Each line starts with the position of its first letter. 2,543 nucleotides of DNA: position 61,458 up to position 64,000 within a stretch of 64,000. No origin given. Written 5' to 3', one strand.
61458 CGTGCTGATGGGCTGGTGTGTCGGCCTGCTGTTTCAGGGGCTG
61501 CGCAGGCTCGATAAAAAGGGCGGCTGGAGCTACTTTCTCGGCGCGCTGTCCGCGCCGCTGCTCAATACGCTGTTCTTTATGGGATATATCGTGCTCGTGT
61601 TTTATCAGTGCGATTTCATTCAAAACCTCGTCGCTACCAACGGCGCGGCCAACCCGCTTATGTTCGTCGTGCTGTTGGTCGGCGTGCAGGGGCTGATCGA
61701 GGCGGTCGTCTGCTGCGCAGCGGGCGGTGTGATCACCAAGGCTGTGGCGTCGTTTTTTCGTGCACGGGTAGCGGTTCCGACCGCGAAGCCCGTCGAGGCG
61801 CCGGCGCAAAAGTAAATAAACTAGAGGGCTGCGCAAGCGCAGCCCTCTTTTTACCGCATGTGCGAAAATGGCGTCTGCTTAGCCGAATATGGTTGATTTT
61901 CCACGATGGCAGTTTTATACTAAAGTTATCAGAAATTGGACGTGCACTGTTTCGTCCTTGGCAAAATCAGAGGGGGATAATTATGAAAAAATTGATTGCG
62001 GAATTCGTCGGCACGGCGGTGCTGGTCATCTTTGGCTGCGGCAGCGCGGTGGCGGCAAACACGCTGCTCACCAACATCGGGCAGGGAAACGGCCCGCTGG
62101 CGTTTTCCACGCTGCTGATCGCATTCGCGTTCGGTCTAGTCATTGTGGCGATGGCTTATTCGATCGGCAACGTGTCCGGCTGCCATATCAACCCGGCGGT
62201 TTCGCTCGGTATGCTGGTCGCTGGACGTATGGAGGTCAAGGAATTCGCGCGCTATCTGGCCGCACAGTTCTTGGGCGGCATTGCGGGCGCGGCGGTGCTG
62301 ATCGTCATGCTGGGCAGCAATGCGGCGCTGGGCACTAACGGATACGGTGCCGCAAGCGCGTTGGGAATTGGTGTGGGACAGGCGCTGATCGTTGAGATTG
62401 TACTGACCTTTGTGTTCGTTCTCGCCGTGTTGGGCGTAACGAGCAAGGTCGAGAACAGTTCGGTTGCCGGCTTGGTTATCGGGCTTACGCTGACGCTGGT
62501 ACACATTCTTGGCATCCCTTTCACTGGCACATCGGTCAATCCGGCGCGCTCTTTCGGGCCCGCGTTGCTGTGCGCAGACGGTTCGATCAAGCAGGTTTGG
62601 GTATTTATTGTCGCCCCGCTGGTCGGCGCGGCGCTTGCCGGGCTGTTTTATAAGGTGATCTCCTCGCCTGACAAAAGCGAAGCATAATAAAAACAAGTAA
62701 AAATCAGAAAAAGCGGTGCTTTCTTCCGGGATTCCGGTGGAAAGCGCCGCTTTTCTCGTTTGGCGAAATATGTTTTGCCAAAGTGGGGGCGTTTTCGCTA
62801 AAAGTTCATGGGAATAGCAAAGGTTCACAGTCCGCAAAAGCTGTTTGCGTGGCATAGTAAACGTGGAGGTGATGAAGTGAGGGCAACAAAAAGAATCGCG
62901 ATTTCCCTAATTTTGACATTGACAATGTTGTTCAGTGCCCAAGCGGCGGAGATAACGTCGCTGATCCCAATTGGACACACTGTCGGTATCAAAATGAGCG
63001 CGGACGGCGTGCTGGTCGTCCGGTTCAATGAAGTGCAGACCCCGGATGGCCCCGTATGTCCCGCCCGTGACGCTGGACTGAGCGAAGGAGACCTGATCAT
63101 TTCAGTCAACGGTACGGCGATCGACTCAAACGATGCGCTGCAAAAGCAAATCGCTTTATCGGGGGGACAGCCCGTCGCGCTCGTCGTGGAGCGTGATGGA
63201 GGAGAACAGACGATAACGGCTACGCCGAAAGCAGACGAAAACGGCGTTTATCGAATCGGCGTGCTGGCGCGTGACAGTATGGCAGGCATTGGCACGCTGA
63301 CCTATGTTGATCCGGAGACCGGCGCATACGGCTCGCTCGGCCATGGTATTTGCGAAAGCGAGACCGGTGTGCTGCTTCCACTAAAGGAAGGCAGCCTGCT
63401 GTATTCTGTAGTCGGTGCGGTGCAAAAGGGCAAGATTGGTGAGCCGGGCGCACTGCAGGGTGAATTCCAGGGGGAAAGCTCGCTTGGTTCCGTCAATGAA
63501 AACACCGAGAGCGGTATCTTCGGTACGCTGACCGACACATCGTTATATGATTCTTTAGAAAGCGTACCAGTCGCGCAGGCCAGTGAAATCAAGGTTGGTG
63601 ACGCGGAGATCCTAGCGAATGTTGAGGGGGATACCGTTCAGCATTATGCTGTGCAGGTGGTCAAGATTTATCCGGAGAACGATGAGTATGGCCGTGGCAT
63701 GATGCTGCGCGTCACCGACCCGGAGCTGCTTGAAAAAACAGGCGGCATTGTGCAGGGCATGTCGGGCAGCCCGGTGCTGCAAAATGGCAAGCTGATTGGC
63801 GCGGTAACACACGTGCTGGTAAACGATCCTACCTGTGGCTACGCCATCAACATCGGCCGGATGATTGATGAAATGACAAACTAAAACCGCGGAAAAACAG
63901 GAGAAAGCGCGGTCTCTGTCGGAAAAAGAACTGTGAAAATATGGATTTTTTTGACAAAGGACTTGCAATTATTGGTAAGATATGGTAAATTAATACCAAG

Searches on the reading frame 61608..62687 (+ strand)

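Call 85: search_protein_families(library=pfam, max_evalue=0.000001, proteins=[window:61608-62687:+])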
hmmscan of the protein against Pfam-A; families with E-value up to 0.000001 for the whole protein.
window:61608-62687:+ (359 aa): 1 family
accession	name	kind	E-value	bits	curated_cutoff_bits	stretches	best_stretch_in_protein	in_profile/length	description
PF00230.25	MIP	-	6.5e-55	186.8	25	1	125-348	7-222/222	Major intrinsic protein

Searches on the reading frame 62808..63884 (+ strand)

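Call 85: search_protein_families(library=pfam, max_evalue=0.000001, proteins=[window:62808-63884:+])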
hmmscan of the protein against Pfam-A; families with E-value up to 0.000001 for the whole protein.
window:62808-63884:+ (358 aa): 3 families
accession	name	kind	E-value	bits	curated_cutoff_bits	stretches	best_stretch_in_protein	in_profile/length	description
PF05580.18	Peptidase_S55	-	3e-76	256.5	25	1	147-353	2-210/210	SpoIVB peptidase S55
PF13180.12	PDZ_2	-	3.8e-08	33.9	27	1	85-137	24-77/80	PDZ domain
PF17820.7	PDZ_6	-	1.2e-07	31.7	27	1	84-129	9-54/54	PDZ domain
